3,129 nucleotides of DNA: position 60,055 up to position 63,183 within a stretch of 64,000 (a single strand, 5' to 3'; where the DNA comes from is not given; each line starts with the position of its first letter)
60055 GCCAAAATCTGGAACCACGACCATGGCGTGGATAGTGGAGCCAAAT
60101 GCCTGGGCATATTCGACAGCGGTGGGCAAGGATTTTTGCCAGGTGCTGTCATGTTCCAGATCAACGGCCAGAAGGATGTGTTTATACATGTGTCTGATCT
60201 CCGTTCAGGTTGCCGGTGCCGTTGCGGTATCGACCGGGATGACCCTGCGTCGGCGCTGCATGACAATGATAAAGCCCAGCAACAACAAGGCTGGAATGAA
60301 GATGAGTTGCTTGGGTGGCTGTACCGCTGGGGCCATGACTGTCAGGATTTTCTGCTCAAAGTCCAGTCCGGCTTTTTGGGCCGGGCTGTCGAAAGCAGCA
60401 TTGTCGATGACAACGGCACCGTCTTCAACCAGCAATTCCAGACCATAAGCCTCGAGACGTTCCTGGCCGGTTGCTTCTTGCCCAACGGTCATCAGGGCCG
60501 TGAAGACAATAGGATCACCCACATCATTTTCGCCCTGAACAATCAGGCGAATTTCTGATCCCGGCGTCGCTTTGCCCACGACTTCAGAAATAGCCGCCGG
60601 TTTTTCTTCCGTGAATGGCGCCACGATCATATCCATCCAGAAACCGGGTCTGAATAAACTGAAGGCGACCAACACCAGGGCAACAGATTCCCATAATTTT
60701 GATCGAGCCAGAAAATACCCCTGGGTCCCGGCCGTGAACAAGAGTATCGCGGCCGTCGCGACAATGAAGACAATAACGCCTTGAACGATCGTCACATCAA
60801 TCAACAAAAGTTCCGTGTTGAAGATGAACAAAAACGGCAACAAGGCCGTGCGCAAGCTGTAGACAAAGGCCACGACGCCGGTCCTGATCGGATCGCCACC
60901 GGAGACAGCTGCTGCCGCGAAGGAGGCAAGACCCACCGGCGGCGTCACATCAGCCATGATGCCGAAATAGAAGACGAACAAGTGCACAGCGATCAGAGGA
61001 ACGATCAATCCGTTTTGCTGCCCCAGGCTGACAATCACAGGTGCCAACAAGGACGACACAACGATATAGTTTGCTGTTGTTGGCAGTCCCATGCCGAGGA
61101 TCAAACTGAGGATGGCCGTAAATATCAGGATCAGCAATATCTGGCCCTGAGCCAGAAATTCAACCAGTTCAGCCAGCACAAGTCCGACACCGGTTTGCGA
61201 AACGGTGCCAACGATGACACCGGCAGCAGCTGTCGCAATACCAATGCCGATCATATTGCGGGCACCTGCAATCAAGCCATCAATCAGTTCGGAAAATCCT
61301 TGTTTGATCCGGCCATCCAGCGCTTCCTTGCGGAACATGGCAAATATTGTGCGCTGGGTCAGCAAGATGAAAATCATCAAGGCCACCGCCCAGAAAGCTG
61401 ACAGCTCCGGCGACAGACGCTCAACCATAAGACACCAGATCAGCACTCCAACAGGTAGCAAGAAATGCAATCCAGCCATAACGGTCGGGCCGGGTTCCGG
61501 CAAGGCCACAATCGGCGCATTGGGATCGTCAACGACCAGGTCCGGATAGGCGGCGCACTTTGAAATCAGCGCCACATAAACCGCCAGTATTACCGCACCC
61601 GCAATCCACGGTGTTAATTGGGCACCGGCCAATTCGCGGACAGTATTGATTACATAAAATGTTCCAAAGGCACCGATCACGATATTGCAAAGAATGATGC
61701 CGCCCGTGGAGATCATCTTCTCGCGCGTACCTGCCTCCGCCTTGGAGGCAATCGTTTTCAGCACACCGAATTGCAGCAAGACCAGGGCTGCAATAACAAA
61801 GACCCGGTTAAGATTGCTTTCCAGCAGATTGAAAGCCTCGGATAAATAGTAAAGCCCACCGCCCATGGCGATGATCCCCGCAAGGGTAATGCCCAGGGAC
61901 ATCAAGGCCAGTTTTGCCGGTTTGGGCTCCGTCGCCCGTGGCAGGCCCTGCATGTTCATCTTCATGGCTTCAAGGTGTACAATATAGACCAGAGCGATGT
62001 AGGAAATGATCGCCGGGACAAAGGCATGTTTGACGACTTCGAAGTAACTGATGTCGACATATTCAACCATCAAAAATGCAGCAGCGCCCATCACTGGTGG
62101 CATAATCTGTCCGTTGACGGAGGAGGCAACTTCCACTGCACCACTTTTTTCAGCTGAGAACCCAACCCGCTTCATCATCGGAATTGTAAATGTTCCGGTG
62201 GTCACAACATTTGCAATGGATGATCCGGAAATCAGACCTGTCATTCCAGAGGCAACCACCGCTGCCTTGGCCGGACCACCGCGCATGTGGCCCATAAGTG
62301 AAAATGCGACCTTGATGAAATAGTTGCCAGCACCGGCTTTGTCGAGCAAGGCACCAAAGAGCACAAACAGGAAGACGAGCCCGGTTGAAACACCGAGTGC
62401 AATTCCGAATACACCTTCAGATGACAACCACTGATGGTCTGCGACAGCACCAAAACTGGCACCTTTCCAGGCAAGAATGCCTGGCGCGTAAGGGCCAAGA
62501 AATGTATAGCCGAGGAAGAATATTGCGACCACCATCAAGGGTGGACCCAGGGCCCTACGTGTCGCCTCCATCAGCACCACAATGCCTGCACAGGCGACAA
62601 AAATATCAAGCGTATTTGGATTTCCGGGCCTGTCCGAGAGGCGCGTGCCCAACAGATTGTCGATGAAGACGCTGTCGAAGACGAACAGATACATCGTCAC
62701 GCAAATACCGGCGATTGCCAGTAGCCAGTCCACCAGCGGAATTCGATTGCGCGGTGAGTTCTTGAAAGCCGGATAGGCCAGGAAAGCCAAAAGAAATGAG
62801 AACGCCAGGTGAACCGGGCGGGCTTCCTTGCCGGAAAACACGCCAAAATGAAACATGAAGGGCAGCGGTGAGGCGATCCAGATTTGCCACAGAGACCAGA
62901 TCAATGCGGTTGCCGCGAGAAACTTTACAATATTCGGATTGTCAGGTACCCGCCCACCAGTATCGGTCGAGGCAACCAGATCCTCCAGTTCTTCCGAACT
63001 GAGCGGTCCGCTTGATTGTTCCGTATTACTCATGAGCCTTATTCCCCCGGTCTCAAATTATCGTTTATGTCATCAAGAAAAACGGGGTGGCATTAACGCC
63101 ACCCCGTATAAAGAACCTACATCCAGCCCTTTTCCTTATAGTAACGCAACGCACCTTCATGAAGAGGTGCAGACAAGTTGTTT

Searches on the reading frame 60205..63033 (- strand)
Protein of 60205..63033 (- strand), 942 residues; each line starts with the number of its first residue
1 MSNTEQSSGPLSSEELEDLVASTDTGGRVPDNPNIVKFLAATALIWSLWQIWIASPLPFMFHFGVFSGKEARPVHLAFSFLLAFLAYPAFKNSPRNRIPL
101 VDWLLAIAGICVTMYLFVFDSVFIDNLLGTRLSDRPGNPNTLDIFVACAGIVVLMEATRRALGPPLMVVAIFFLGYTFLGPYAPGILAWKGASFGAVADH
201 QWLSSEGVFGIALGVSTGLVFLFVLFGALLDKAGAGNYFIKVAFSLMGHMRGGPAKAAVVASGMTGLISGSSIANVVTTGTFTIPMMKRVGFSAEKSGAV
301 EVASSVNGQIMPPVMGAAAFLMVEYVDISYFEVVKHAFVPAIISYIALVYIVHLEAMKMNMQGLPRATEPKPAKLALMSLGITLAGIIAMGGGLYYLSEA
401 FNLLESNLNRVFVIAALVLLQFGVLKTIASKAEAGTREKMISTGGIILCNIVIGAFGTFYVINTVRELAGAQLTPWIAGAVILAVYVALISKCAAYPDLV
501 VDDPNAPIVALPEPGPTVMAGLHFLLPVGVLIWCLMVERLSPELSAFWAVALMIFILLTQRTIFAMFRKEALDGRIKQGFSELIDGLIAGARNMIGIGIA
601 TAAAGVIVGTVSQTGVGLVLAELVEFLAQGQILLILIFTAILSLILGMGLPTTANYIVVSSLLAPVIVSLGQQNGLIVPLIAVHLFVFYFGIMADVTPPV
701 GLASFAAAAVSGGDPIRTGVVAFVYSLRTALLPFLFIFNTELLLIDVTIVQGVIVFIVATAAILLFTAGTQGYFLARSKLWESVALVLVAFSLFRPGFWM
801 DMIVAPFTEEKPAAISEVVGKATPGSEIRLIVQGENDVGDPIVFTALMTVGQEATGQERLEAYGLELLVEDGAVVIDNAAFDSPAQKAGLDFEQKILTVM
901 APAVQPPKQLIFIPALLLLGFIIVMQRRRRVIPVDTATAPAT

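Call 79: search_protein_families(library=pfam, proteins=[window:60205-63033:-], max_evalue=1e-8)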
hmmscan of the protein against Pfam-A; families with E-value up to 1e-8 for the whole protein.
window:60205-63033:- (942 aa): 2 families
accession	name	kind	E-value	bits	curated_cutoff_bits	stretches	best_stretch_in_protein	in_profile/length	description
PF06808.19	DctM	-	3.8e-69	233.9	23.8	2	150-397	2-231/413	Tripartite ATP-independent periplasmic transporter, DctM component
PF11874.13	DUF3394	-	5.8e-64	215.5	28.2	1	753-930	2-179/181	Domain of unknown function (DUF3394)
